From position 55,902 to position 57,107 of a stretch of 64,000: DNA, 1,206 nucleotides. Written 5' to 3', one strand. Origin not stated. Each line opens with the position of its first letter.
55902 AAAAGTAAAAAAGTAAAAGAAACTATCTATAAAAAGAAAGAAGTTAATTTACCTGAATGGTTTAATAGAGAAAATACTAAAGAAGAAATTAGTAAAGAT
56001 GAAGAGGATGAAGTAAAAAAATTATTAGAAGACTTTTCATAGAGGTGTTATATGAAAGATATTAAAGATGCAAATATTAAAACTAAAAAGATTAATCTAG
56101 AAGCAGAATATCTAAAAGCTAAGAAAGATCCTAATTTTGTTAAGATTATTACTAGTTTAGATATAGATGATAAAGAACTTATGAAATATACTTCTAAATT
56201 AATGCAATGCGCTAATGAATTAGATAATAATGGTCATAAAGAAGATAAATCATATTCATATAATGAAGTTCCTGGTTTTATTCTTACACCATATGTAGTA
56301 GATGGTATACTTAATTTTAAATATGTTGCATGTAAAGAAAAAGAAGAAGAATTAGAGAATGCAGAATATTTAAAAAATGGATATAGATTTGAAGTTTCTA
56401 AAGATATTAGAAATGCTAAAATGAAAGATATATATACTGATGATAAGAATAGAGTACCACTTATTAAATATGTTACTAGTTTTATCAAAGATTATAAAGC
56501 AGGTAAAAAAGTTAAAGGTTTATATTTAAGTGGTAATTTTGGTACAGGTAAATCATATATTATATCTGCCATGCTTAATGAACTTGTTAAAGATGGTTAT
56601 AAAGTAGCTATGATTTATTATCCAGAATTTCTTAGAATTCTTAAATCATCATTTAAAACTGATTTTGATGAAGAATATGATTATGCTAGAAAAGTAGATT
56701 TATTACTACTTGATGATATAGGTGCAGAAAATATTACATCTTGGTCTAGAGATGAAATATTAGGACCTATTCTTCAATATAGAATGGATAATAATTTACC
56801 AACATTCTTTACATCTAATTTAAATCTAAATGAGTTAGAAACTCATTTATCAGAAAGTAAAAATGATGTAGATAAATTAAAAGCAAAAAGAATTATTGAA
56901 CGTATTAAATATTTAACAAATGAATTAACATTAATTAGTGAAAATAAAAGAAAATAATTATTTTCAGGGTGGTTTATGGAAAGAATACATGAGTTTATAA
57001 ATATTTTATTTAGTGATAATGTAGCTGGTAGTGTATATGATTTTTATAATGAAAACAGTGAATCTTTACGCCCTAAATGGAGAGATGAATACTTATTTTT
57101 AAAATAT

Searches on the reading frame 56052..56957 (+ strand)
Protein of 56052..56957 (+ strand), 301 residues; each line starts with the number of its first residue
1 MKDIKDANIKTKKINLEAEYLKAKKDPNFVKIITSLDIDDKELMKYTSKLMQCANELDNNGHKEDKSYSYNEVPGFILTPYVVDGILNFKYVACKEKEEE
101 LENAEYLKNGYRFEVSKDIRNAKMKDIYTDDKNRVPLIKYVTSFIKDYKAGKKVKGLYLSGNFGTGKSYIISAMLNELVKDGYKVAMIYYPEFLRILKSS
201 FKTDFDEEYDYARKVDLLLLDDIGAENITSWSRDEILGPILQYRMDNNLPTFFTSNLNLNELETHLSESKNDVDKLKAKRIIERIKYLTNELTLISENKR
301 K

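Call 3: search_protein_families(library=pfam, proteins=[window:56052-56957:+], max_evalue=1)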
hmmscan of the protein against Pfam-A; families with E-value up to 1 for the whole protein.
window:56052-56957:+ (301 aa): 21 families
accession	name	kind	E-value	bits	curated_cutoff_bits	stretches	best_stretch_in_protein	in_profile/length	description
PF01695.23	IstB_IS21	-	8.1e-07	29.2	24.1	1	156-268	94-205/238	IstB-like ATP binding protein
PF00308.24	Bac_DnaA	-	6.3e-05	23.7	23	1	149-258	29-140/162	Bacterial DnaA ATPAse domain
PF05673.19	DUF815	-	0.00017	21.2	23.8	1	113-188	16-87/249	Protein of unknown function (DUF815)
PF13191.12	AAA_16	-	0.001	20.1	32.6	1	141-198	12-75/167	AAA ATPase domain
PF03969.22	AFG1_ATPase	-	0.0021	17.5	27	1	140-178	47-85/361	AFG1-like ATPase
PF06309.17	Torsin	-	0.0023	18.5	27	1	137-188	37-87/127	Torsin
PF24883.2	NPHP3_N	-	0.0072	17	24.8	1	154-190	22-58/164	Nephrocystin 3, N-terminal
PF00004.35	AAA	-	0.0073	17.2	21.2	1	157-225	1-68/131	ATPase family associated with various cellular activities (AAA)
PF03308.22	MeaB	-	0.0096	15.4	23.1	1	156-188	35-67/273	Methylmalonyl Co-A mutase-associated GTPase MeaB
PF03266.21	NTPase_1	-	0.014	15.7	23.9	1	157-193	2-38/168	NTPase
PF20720.3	nSTAND3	-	0.016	15.4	27.2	1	152-189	15-52/155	Novel STAND NTPase 3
PF07972.16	Flavodoxin_NdrI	-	0.029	14.9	27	1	128-188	46-103/120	NrdI Flavodoxin like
PF09223.17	ZinT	-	0.033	14.5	27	1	79-153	31-108/181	ZinT (YodA) periplasmic lipocalin-like zinc-recruitment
PF12775.13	AAA_7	-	0.038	14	25.8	1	156-188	35-67/181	P-loop containing dynein motor region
PF25199.1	nSTAND_NTPase5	-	0.07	13.4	34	1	137-195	24-83/145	Novel STAND NTPase 5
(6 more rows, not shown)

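Call 5: search_protein_families(library=ncbifam, proteins=[window:56052-56957:+], max_evalue=1)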
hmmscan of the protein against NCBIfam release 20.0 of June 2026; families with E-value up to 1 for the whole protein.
window:56052-56957:+ (301 aa): 16 families
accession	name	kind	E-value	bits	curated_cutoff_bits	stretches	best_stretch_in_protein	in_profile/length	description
NF006505.0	PRK08939.1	equivalog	7.9e-77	258.5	228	1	5-300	13-304/306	primosomal protein DnaI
NF005992.0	PRK08116.1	subfamily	4.5e-30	104.7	189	1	114-301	74-253/269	hypothetical protein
NF005304.0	PRK06835.1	equivalog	5.5e-18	65.1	215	1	125-268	156-299/330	ATP-binding protein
NF005931.1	PRK07952.1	equivalog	3.2e-11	43.3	357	1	134-272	81-220/246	replicative helicase loader DnaC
NF038214.1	IS21_help_AAA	equivalog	5.8e-11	42.5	200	1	154-269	90-204/232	IS21-like element helper ATPase IstB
NF005378.0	PRK06921.1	subfamily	8.1e-11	41.5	207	1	114-262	73-229/266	hypothetical protein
NF009043.0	PRK12377.1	subfamily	4.1e-10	39.7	389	1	154-270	101-218/248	ATP-binding protein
TIGR00362.1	DnaA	equivalog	9e-07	28.3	343.9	1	150-224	133-210/437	chromosomal replication initiator protein DnaA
NF040713.1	ZapE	equivalog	1.1e-06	28.2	140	1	150-262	48-162/344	cell division protein ZapE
TIGR03420.1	DnaA_homol_Hda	equivalog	0.0001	22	194.8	1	147-227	31-103/226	DnaA regulatory inactivator Hda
NF009087.0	PRK12422.1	equivalog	0.013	14.7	657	1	145-224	132-212/455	chromosomal replication initiator protein DnaA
TIGR00750.1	lao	equivalog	0.017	14.2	240.75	1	157-188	37-68/300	methylmalonyl Co-A mutase-associated GTPase MeaB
TIGR01613.1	primase_Cterm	subfamily_domain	0.017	14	108.7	1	82-174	5-96/304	phage/plasmid primase, P4 family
NF006038.0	PRK08181.1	subfamily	0.042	13.1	317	1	153-223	106-177/271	transposase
NF010248.0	PRK13695.1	equivalog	0.061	13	156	1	157-193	6-42/180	NTPase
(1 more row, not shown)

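Call 31: find_related_loci(query=window:56052-56957:+, collection=genome_contigs, flank=10000)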
Query window:56052-56957:+ (301 aa) in genome_contigs; peptide patterns used: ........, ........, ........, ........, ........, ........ (x = any residue, [..] = any of these).
81 stretches matched a pattern; 40 encode a relative of the query (tblastn E <= 1e-3); 40 distinct loci.
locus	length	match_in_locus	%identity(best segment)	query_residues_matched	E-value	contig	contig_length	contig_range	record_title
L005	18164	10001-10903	97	1-301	0e+0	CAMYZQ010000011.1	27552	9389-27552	MAG TPA_asm: uncultured Firmicutes bacterium isolate SRR10912535_bin.80_metaWRAP_v1.3_MAG genome assembly, contig: ERZ14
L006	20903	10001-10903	96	1-301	0e+0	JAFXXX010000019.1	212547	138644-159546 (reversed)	MAG: Bacilli bacterium isolate RGIG6846 Sheep_Rumen-4__c1239259, whole genome shotgun sequence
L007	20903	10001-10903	91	1-301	6e-175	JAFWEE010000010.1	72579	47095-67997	MAG: Bacilli bacterium isolate RGIG5658 Sheep_Duodenum-4__c219889, whole genome shotgun sequence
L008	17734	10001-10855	67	16-300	8e-125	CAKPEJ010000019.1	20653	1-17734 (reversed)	MAG: uncultured Bacilli bacterium isolate REFINED_METABAT215_TOP10_CONTIGS_1500_ASSEMBLY_K77_MERGED__Hadza_MoBio_hadza-E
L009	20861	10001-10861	65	15-301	4e-117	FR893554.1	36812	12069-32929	Clostridium sp. CAG:433 genomic scaffold, scf44, whole genome shotgun sequence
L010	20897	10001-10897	63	2-300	1e-116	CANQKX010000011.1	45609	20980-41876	MAG: uncultured Bacilli bacterium isolate Lapin-016__bin29 genome assembly, contig: Lapin-016__NODE_669_length_45609_cov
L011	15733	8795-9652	65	15-300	1e-115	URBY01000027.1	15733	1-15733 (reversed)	uncultured Tenericutes bacterium isolate UMGS855 genome assembly, contig: NODE_2830_length_15733_cov_5.118638, whole gen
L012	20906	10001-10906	60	1-300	3e-114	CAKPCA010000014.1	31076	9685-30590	MAG: uncultured Bacilli bacterium isolate REFINED_METABAT215_TOP10_CONTIGS_1500_ASSEMBLY_K77_MERGED__Hadza_MoBio_hadza-I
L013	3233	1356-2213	63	15-300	5e-116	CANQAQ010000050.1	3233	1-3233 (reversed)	MAG: uncultured Bacilli bacterium isolate Lapin-002__bin21 genome assembly, contig: Lapin-002__NODE_41399_length_3233_co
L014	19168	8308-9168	62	15-301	1e-111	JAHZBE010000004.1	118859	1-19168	MAG: bacterium isolate HRGM_Genome_2006 HRGM_Genome_2006_4, whole genome shotgun sequence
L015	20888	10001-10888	58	6-301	9e-109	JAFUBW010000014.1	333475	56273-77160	MAG: Bacilli bacterium isolate RGIG4353 Roe_deer_Jejunum-2__c706, whole genome shotgun sequence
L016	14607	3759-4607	61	15-297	2e-106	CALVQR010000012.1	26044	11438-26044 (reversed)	MAG: uncultured Bacilli bacterium isolate BRZ_AQ__bin80 genome assembly, contig: BRZ_AQ__NODE_2606_length_26044_cov_4.59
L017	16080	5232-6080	64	15-297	8e-106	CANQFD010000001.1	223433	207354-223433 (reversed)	MAG: uncultured Bacilli bacterium isolate Lapin-003-2__bin2 genome assembly, contig: Lapin-003-2__NODE_26_length_223433_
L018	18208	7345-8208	56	16-301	2e-98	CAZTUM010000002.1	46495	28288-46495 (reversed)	MAG TPA_asm: uncultured Muribaculaceae bacterium isolate SRP225648_co1_84 genome assembly, contig: NODE_1368_length_4649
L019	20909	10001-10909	53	1-301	5e-96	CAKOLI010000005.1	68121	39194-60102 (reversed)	MAG: uncultured Bacilli bacterium isolate REFINED_METABAT215_TOP10_CONTIGS_1500_ASSEMBLY_K77_MERGED__Hadza_MoBio_hadza-A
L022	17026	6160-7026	52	16-301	5e-94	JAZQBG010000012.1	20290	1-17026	MAG: Bacilli bacterium isolate T1900044641_TS20190107.MAGScoT_cleanbin_000040 SGB_1258_k141_815090, whole genome shotgun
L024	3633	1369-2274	52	1-300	2e-93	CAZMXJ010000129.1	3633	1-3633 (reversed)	MAG TPA_asm: uncultured Clostridium sp. isolate binchicken_co365_227 genome assembly, contig: NODE_23040_length_3633_cov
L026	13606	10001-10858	51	16-301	4e-91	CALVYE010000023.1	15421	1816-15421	MAG: uncultured Bacilli bacterium isolate BRZ_FK__bin87 genome assembly, contig: BRZ_FK__NODE_4826_length_15421_cov_7.19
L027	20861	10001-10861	53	16-301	6e-93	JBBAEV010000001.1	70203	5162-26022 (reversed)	MAG: Bacilli bacterium isolate SO_2017_LW2_23 scaffold_881_c1_LW138R_2017, whole genome shotgun sequence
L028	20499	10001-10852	52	16-301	1e-87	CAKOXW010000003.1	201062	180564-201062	MAG: uncultured Bacilli bacterium isolate REFINED_METABAT215_TOP10_CONTIGS_1500_ASSEMBLY_K77_MERGED__Hadza_MoBio_hadza-I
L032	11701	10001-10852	49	16-300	8e-85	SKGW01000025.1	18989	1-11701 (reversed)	MAG: Bacilli bacterium isolate CSBr16_174 CSBr16-2288, whole genome shotgun sequence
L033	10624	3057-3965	52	1-301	1e-84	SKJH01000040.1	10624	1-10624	MAG: Bacilli bacterium isolate CSBr16_96 CSBr16-7284, whole genome shotgun sequence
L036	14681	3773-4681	49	1-300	4e-79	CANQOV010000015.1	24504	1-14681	MAG: uncultured Bacilli bacterium isolate Lapin-032__bin35 genome assembly, contig: Lapin-032__NODE_3188_length_24504_co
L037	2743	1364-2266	49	1-301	1e-80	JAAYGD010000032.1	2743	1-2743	MAG: Mycoplasmatota bacterium isolate AS09scLD_189 139288_AS09, whole genome shotgun sequence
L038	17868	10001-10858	46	14-300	3e-77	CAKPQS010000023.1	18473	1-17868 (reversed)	MAG: uncultured Bacilli bacterium isolate REFINED_METABAT215_TOP10_CONTIGS_1500_ASSEMBLY_K77_MERGED__Hadza_PheChl_Fiber-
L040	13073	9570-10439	43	15-300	1e-73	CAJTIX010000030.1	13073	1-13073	MAG TPA_asm: uncultured Bacilli bacterium isolate MGBC103251 genome assembly, contig: MGBC103251.30, whole genome shotgu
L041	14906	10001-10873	49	15-300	4e-86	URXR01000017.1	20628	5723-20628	uncultured Tenericutes bacterium isolate UMGS1449 genome assembly, contig: NODE_1917_length_20628_cov_6.082341, whole ge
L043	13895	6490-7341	46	3-297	3e-66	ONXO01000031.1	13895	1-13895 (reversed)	uncultured Clostridiales bacterium isolate RUG727 genome assembly, contig: k87_16668659, whole genome shotgun sequence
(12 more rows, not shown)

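Call 46: search_protein_families(library=pfam, proteins=[L008:10906-13284:+, L010:10988-12484:+, L011:9676-11241:+, L017:6118-8799:+, L027:10903-12744:+, L036:4692-6578:+, L041:10879-13266:+, L009:10892-11539:+, L022:7048-7902:+, L033:4008-4730:+], max_evalue=0.1)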
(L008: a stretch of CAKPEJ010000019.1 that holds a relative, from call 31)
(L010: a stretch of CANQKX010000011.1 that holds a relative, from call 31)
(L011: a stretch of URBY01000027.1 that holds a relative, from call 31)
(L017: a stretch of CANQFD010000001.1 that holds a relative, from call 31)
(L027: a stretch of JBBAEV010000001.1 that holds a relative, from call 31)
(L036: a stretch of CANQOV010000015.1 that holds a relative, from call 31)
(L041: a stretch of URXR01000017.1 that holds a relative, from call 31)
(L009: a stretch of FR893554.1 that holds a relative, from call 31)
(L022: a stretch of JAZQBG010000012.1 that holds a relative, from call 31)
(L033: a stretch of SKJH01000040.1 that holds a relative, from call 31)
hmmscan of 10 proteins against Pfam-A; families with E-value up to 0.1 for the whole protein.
L008:10906-13284:+ (792 aa): 0 families

L010:10988-12484:+ (498 aa): 2 families
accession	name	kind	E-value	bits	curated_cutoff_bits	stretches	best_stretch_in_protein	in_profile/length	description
PF00773.25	RNB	-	2e-18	67.2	29.3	2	240-284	2-46/326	RNB domain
PF00574.28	CLP_protease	-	0.071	13.4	20.2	0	199-221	155-177/182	Clp protease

L011:9676-11241:+ (521 aa): 2 families
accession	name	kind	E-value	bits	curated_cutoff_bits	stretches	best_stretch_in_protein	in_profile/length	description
PF00773.25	RNB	-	1e-16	61.6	29.3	2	326-461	79-242/326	RNB domain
PF23135.2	TRI4_N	-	0.022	15.2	27.8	0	491-519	22-47/61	TRI4 N-terminal domain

L017:6118-8799:+ (893 aa): 1 family
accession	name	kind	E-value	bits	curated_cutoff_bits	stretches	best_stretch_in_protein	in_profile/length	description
PF12210.13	Hrs_helical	-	0.022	15.7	30.6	1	515-570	4-59/95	Hepatocyte growth factor-regulated tyrosine kinase substrate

L027:10903-12744:+ (613 aa): 1 family
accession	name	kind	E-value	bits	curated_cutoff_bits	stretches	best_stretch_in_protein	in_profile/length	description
PF00773.25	RNB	-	1.3e-19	71.1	29.3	1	275-454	1-178/326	RNB domain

L036:4692-6578:+ (628 aa): 1 family
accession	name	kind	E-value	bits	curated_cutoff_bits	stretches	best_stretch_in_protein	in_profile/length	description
PF00773.25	RNB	-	1e-45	156.8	29.3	1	310-576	9-315/326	RNB domain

L041:10879-13266:+ (795 aa): 2 families
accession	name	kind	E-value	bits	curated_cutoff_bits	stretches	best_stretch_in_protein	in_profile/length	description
PF00773.25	RNB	-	5.7e-40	138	29.3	1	476-749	6-323/326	RNB domain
PF16088.10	BORCS7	-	0.079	13.6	27.3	1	402-459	24-79/103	BLOC-1-related complex sub-unit 7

L009:10892-11539:+ (215 aa): 1 family
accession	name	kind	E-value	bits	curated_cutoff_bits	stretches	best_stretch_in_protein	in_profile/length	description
PF24319.2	DUF7491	-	0.042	14.5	30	1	156-206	4-54/90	Coiled-coil region of unknown function (DUF7491)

L022:7048-7902:+ (284 aa): 2 families
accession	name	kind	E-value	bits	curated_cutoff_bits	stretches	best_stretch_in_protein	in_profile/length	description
PF21747.2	YpoC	-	0.0067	16.8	27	1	126-162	64-100/111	YpoC-like protein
PF23634.1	PH_CERLI1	-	0.098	12.9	27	0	157-202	33-78/111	CERLI1-like PH domain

L033:4008-4730:+ (240 aa): 1 family
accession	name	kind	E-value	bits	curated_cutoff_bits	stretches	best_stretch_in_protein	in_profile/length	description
PF00773.25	RNB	-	0.0012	18.6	29.3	1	12-46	10-44/326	RNB domain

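Call 47: search_protein_families(library=pfam, proteins=[L005:12335-12913:+, L008:13548-14048:+, L019:10922-11215:+, L019:11219-11725:+, L019:11797-14718:+, L026:11144-11626:+, L028:10870-11409:+, L032:10869-11699:+, L038:10870-11295:+, L040:10680-11183:+], max_evalue=0.1)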
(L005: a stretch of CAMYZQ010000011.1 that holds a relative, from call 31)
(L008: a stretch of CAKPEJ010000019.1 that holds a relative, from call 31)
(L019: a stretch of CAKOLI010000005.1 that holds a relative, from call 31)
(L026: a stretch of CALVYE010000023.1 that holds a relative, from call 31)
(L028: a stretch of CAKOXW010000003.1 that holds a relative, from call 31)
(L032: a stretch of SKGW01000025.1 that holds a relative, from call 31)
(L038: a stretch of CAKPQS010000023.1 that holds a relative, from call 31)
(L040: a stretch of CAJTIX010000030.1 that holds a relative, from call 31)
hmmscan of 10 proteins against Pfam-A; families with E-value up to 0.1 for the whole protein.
L005:12335-12913:+ (192 aa): 0 families

L008:13548-14048:+ (166 aa): 1 family
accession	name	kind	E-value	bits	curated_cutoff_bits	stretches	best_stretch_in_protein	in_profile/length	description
PF06014.16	YqgQ-like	-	0.041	14.4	25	0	77-105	14-41/61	YqgQ-like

L019:10922-11215:+ (97 aa): 0 families

L019:11219-11725:+ (168 aa): 0 families

L019:11797-14718:+ (973 aa): 5 families
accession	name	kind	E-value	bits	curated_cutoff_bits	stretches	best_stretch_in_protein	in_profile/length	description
PF07733.18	DNA_pol3_alpha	-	7.5e-99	331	23.9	1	235-492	1-260/260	Bacterial DNA polymerase III alpha NTPase domain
PF17657.6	DNA_pol3_finger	-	3.9e-66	221.9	22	1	495-657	1-165/166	Bacterial DNA polymerase III alpha subunit finger domain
PF14579.12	HHH_6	-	3.5e-23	82.1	25.6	1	731-819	1-90/90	Helix-hairpin-helix motif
PF02811.25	PHP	-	8.3e-22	78.7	26.4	1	6-96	2-98/164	PHP domain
PF01336.31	tRNA_anti-codon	-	1.8e-10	41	27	1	902-972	7-75/75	OB-fold nucleic acid binding domain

L026:11144-11626:+ (160 aa): 3 families
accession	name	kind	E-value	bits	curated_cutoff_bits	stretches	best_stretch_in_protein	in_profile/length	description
PF01486.22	K-box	-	0.0053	17.3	30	1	103-149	36-82/93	K-box region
PF10640.14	MCEL_TPase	-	0.011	15.6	27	1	82-152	70-139/198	mRNA capping enzyme catalytic subunit, RNA triphosphatase domain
PF00466.25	Ribosomal_L10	-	0.032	14.7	22.8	1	78-145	5-69/100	Ribosomal protein L10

L028:10870-11409:+ (179 aa): 1 family
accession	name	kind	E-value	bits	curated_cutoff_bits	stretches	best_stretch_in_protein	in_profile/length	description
PF01844.29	HNH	-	0.00024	21.6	21.4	1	24-60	8-42/47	HNH endonuclease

L032:10869-11699:+ (277 aa): 2 families
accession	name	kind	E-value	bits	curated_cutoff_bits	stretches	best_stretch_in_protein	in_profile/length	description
PF19259.5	Ty3_capsid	-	0.029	14.2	29.1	1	157-249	77-168/198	Ty3 transposon capsid-like protein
PF21476.4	PF0610-like_N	-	0.095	13.4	33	0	181-197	31-47/50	PF0610-like, N-terminal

L038:10870-11295:+ (141 aa): 1 family
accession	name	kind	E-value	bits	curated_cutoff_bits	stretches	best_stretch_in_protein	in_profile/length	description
PF14903.11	WG_beta_rep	-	0.0099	16.3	25.6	0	34-58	12-30/35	WG containing repeat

L040:10680-11183:+ (167 aa): 0 families

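Call 84: find_related_loci(query=window:56052-56957:+, collection=metagenome_contigs, flank=6000)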
Query window:56052-56957:+ (301 aa) in metagenome_contigs; peptide patterns used: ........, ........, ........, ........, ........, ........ (x = any residue, [..] = any of these).
116 stretches matched a pattern; 51 encode a relative of the query (tblastn E <= 1e-3); 51 distinct loci.
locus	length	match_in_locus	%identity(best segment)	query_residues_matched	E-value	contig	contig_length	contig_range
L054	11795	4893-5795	98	1-301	0e+0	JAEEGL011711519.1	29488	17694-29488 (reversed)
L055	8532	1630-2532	86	1-301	9e-175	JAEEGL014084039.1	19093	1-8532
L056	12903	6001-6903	90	1-301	1e-172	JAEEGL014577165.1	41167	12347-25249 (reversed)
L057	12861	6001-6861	65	15-301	1e-117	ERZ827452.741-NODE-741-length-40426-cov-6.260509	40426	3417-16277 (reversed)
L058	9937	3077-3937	65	15-301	3e-117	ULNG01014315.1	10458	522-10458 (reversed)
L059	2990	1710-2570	65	15-301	5e-121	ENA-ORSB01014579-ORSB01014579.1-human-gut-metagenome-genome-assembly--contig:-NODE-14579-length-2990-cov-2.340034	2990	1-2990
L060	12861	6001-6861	65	15-301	6e-117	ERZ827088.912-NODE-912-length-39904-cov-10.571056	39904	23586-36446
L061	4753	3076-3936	65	15-301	6e-118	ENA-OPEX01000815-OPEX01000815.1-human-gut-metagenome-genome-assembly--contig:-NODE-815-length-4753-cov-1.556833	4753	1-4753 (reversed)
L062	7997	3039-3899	65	15-301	3e-117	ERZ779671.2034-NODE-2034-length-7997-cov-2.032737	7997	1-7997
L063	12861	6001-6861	65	15-301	5e-117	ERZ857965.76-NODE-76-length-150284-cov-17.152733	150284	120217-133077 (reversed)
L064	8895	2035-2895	65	15-301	6e-117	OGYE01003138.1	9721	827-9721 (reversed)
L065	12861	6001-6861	65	15-301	5e-117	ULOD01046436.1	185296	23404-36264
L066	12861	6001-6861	65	15-301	4e-117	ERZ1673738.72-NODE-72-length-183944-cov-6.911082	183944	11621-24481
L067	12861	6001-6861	65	15-301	5e-117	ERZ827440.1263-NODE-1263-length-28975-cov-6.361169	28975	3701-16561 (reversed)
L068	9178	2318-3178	65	15-301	4e-117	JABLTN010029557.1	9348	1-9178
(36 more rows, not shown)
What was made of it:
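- Tried and rejected: DnaI was used as the anchor instead (calls 31, 84).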

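Call 85: search_protein_families(library=pfam, proteins=[L043:7433-8077:+, L043:8168-8956:+, L038:11418-12464:+, L028:11575-12465:+, L024:2809-3633:+, L024:2345-2773:+, L037:2303-2743:+, L014:9152-9823:+], max_evalue=0.1)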
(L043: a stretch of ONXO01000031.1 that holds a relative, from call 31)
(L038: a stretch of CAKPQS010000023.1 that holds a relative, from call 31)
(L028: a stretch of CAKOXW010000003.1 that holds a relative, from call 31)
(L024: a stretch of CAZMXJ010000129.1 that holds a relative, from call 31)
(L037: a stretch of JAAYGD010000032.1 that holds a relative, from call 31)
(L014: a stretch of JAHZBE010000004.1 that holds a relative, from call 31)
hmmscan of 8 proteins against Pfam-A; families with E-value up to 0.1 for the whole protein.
L043:7433-8077:+ (214 aa): 1 family
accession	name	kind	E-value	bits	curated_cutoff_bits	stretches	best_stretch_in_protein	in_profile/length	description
PF18936.5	DUF5684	-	1.1e-12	48.8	27.4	1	44-114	3-75/81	Family of unknown function (DUF5684)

L043:8168-8956:+ (262 aa): 2 families
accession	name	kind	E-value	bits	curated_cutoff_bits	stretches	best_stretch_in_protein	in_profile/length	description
PF01148.25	CTP_transf_1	-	5.4e-62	210.5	24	1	2-259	1-261/264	Cytidylyltransferase family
PF02605.20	PsaL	-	0.026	14.6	25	1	163-194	116-147/150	Photosystem I reaction centre subunit XI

L038:11418-12464:+ (348 aa): 3 families
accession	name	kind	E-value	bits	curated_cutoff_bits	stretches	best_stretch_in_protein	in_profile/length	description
PF03462.23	PCRF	-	1.7e-56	191.6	24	1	15-202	4-194/194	PCRF domain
PF00472.26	RF-1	-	1.2e-38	132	35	1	212-321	2-116/116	RF-1 domain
PF00486.34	Trans_reg_C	-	0.073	13.6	26.2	0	56-94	21-59/77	Transcriptional regulatory protein, C terminal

L028:11575-12465:+ (296 aa): 4 families
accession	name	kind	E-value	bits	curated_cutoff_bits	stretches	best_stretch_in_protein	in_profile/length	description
PF06250.17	YhcG_C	-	1.5e-32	113.1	32.5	1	156-291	2-140/157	YhcG PDDEXK nuclease domain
PF17761.7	DUF1016_N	-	6.6e-25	88.2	32.8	1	26-137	18-137/137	DUF1016 N-terminal domain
PF13588.12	HSDR_N_2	-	7e-06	26.5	25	1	199-253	23-79/110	Type I restriction enzyme R protein N terminus (HSDR_N)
PF01939.22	NucS_C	-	0.0028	18.1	24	1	177-255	4-73/124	Endonuclease NucS C-terminal domain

L024:2809-3633:+ (275 aa): 0 families

L024:2345-2773:+ (142 aa): 41 families (the best 25 are shown)
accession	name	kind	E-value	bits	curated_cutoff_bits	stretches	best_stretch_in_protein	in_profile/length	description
PF16526.10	CLZ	-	1.3e-06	29.1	26.7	1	79-136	4-61/71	C-terminal leucine zipper domain of cyclic nucleotide-gated channels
PF24319.2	DUF7491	-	0.0002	21.9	30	0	12-62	26-76/90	Coiled-coil region of unknown function (DUF7491)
PF13600.11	DUF4140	-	0.00063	20.6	27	1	90-136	49-95/98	N-terminal domain of unknown function (DUF4140)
PF14197.11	Cep57_CLD_2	-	0.0012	19.3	27.1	1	111-136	1-26/67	Centrosome localisation domain of PPC89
PF04513.17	Baculo_PEP_C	-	0.0012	19.3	38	1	73-132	6-64/140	Baculovirus polyhedron envelope protein, PEP, C terminus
PF01923.23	Cob_adeno_trans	-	0.0015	19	24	1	15-122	24-113/171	Cobalamin adenosyltransferase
PF01920.25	Prefoldin_2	-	0.0015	18.9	27.6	1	101-137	64-100/106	Prefoldin subunit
PF23991.1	DUF7310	-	0.0016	19.3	40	1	97-131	21-55/83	Coiled-coil region of unknown function (DUF7310)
PF10267.14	Tmemb_cc2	-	0.0016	18.1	32.8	1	105-135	301-330/397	Predicted transmembrane and coiled-coil 2 protein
PF23203.1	KIF21A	-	0.002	18.3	28.5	1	85-141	48-104/161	KIF21A-like domain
PF23406.1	ZNF380_CC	-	0.0035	18.2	28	0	24-74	22-72/81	ZNF380 coiled-coil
PF16326.10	ABC_tran_CTD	-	0.0043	17.7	32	1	104-128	13-37/69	ABC transporter C-terminal domain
PF23831.1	DUF7201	-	0.0052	16.9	27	1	38-136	17-82/142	Coiled-coil region of unknown function (DUF7201)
PF08954.16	Trimer_CC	-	0.0057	16.7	27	1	104-131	24-51/52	Trimerisation motif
PF06667.17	PspB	-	0.0068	16.9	25.6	1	103-133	38-68/73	Phage shock protein B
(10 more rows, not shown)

L037:2303-2743:+ (147 aa): 2 families
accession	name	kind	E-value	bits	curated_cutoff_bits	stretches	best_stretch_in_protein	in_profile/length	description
PF07963.17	N_methyl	-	4.1e-06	26.6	21.2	1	1-26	1-26/27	Prokaryotic N-terminal methylation motif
PF05849.17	L-fibroin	-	0.019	15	27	1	102-134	167-199/242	Fibroin light chain (L-fibroin)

L014:9152-9823:+ (223 aa): 2 families
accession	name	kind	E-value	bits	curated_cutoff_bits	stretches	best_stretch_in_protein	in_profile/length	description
PF11594.13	Med28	-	0.00069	20.4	29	1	12-89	6-75/102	Mediator complex subunit 28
PF12755.13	Vac14_Fab1_bd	-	0.024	15.7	22.1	0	148-175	52-79/97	Vacuolar 14 Fab1-binding region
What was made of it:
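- Homing-type nucleases occur in the same slot elsewhere (calls 47, 85).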
